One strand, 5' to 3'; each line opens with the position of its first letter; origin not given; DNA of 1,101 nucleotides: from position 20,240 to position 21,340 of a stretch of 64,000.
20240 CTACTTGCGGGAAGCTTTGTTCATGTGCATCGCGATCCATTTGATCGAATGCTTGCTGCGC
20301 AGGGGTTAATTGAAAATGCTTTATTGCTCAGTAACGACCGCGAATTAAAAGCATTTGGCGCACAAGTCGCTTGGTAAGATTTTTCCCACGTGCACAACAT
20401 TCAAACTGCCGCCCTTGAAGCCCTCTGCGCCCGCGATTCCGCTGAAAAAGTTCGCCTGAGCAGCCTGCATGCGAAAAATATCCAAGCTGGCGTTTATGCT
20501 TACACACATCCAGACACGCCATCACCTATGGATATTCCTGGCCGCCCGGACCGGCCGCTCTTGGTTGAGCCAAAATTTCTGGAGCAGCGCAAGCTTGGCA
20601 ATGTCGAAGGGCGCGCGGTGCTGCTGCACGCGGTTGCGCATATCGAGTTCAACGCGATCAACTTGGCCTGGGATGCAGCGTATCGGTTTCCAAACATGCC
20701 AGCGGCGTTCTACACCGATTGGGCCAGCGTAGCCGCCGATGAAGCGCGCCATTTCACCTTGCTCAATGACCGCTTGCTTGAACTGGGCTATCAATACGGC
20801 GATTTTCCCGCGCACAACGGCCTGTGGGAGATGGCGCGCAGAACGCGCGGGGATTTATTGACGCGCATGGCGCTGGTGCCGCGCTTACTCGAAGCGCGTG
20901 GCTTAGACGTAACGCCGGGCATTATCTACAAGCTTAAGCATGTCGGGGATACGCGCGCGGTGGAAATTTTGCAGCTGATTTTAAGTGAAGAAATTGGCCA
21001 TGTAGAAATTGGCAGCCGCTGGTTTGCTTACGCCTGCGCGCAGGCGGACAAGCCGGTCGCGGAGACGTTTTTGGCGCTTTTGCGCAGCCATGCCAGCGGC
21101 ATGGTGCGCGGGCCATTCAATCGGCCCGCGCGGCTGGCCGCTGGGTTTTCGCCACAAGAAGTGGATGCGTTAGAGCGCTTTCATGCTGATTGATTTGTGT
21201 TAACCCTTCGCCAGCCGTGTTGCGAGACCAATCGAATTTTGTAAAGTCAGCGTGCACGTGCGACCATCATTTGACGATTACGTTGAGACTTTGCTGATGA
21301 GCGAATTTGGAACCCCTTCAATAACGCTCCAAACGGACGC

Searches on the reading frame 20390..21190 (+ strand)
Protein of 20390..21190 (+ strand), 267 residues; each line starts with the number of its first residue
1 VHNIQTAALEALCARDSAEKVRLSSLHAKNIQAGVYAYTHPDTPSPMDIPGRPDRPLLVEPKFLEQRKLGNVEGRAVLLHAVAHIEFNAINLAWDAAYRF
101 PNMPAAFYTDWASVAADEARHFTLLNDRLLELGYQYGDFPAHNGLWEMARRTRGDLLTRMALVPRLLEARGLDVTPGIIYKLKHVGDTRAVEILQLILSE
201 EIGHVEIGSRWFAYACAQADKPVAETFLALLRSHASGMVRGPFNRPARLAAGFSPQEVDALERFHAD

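Call 27: find_related_loci(query=window:20390-21190:+, collection=genome_contigs, flank=10000)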
Query window:20390-21190:+ (267 aa) in genome_contigs; peptide patterns used: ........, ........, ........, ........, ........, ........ (x = any residue, [..] = any of these).
600 stretches matched a pattern (row limit reached: there are more); 587 encode a relative of the query (tblastn E <= 1e-3); the best 80 are kept; 80 distinct loci.
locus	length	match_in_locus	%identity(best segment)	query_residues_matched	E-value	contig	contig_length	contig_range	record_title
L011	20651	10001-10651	65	46-262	1e-92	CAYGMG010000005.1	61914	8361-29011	MAG TPA_asm: uncultured Lysobacter sp. isolate ERP117304_co1_163 genome assembly, contig: NODE_591_length_61914_cov_28.9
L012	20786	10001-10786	57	1-261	6e-93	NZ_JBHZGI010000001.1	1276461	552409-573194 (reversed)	Frateuria sp. GZRe12 NODE_1_length_1276461_cov_54.465638, whole genome shotgun sequence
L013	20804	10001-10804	56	1-267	1e-91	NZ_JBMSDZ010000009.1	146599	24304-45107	Dyella sp. KRB-257 contig9, whole genome shotgun sequence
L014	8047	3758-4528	58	3-258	7e-91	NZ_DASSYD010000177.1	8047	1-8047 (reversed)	MAG: Dokdonella sp. isolate SMAG_U667 k141_549513, whole genome shotgun sequence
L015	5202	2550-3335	57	1-261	2e-90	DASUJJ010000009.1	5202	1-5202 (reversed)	MAG TPA_asm: Dyella sp. isolate SMAG_U1483 k141_858416, whole genome shotgun sequence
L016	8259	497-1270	56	2-258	3e-90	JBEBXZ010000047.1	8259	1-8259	MAG: Dokdonella fugitiva isolate T2.bin.77 NODE_32119_length_8259_cov_3.990980, whole genome shotgun sequence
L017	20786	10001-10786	57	1-262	5e-90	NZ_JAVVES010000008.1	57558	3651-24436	MAG: Sulfuriflexus sp. isolate TamC13-27 NODE_8_length_57558_cov_6.280284, whole genome shotgun sequence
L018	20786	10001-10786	56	1-261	5e-90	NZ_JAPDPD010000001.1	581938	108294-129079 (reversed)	Dyella subtropica strain RXD159 NODE_1_length_581938_cov_47.790862, whole genome shotgun sequence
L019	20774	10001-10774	56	1-261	6e-90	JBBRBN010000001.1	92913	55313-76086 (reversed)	MAG: Lysobacterales bacterium isolate Co_metawrap_2346 Cmw_2346_k141_27359687_length_92913_cov_12.3016, whole genome sho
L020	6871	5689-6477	54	3-264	4e-90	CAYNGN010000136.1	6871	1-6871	MAG TPA_asm: uncultured Thiothrix sp. isolate binchicken_co53_171 genome assembly, contig: NODE_8236_length_6871_cov_4.5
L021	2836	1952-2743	54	3-264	2e-91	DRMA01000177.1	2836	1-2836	MAG TPA_asm: Thiothrix sp. isolate HyVt-477 HyVt-477_k145_494011, whole genome shotgun sequence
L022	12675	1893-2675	57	3-262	1e-89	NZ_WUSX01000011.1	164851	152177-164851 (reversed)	Luteimonas cellulosilyticus strain MIC 1.5 scaffold11, whole genome shotgun sequence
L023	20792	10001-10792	57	1-264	8e-90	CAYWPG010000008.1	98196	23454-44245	MAG TPA_asm: uncultured Alkalilimnicola sp. isolate SRP268622_co1_559 genome assembly, contig: NODE_288_length_98196_cov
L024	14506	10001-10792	54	1-264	1e-89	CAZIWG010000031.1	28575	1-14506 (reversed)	MAG TPA_asm: uncultured Granulosicoccaceae bacterium isolate SRP128015_co3_116 genome assembly, contig: NODE_1422_length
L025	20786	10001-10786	56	1-261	1e-89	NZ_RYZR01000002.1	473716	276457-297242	Dyella dinghuensis strain DHOA06 scaffold2, whole genome shotgun sequence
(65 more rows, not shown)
